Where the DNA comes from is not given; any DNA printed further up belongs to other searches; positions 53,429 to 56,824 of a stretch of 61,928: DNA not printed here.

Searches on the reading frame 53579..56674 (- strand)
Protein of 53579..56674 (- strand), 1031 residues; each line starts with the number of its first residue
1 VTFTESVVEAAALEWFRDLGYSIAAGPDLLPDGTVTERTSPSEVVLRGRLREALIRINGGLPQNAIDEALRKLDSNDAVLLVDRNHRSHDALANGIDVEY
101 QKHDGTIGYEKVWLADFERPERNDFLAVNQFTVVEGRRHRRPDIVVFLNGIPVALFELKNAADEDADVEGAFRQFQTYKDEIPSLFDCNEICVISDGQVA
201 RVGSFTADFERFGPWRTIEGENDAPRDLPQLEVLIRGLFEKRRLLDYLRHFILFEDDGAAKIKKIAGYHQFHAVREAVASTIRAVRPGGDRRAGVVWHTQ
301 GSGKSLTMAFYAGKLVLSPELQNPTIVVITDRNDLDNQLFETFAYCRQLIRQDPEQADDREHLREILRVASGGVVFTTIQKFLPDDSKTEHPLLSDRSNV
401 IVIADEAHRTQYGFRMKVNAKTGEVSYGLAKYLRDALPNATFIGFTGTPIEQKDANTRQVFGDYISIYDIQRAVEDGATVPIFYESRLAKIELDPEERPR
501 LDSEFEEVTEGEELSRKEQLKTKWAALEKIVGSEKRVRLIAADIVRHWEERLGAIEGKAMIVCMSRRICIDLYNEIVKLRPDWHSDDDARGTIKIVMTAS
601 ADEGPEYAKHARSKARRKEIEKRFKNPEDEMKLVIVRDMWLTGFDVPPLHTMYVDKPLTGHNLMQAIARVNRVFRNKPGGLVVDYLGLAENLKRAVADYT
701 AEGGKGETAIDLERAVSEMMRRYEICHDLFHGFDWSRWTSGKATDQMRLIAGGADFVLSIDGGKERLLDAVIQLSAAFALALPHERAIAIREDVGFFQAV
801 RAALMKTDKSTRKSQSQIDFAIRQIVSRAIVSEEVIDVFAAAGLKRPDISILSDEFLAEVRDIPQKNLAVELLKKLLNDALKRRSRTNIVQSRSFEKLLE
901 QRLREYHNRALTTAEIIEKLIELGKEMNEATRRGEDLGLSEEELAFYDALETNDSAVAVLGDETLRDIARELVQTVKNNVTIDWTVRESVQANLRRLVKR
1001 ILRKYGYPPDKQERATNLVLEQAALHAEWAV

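Call 32: search_protein_families(library=pfam, proteins=[window:53579-56674:-], max_evalue=0.01)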
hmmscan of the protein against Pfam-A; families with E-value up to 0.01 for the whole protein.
window:53579-56674:- (1031 aa): 6 families
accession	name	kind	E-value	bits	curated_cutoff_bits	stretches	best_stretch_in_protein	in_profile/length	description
PF11867.13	T1RH-like_C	-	3.6e-131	437.9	26.8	1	703-1026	2-326/329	Type I restriction enzyme HindI endonuclease subunit-like, C-terminal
PF18766.7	SWI2_SNF2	-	4.1e-83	278.8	26.7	1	269-517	1-220/221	SWI2/SNF2 ATPase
PF04313.20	HSDR_N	-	1.3e-46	159.4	25.1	1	3-210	2-197/198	Type I restriction enzyme R protein N terminus (HSDR_N)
PF22679.2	T1R_D3-like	-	2.3e-22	80.6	27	1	613-685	82-156/158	Type I restriction enzyme subunit R domain 3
PF04851.21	ResIII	-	1.3e-19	71.1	22.5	1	273-450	11-163/164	Type III restriction enzyme, res subunit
PF00271.37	Helicase_C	-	0.0017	19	23.5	0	611-673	48-109/110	Helicase conserved C-terminal domain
